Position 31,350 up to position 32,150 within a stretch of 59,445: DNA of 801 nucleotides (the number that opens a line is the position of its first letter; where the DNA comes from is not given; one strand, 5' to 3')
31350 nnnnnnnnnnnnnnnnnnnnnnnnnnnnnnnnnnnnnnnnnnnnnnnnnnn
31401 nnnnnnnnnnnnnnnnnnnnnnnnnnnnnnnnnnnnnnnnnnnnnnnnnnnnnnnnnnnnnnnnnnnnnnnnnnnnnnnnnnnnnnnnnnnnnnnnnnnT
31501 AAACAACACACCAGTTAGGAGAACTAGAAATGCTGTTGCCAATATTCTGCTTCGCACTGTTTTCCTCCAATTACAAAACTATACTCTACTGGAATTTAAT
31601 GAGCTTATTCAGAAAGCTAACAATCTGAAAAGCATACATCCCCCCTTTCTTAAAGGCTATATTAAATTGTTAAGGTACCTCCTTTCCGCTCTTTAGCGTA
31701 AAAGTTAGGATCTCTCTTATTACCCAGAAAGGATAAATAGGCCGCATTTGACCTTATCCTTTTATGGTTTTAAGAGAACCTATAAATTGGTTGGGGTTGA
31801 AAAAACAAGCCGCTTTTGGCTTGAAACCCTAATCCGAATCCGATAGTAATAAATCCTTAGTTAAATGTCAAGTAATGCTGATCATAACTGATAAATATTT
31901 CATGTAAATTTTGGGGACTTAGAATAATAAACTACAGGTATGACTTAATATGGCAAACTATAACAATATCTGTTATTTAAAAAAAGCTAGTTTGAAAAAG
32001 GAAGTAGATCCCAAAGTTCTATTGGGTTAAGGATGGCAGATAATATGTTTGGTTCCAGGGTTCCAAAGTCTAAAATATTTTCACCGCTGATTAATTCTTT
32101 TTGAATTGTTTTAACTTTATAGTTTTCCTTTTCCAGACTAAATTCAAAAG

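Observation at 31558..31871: Two ~280-nt leaders 25 kb apart share a 32-nt motif upstream of surface/glycan genes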

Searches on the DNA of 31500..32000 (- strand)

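Call 43: search_rna_families(source=window, start=31500, end=32000, threshold=evalue, max_evalue=10)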
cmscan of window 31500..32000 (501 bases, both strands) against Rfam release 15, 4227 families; matches with E-value up to 10: 3.
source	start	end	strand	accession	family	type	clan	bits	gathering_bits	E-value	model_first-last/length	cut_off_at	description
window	31929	31993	+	RF02515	AfaR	Gene; sRNA;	-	16.3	100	2.1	1-234/234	no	AfaR small RNA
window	31617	31653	-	RF01360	CRISPR-DR47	Gene; CRISPR;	-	14.5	39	7.3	1-37/37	no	CRISPR RNA direct repeat element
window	31781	31931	+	RF03041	poplar-1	Gene; sRNA;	-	12.3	110.5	2.7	1-141/141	no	poplar-1 RNA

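Call 92: search_dna_similar(query=window:31558-31986:-, collection=phages, mode=distant, max_evalue=0.01, max_rows=8)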
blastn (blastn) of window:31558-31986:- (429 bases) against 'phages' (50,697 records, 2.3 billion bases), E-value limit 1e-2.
No match.
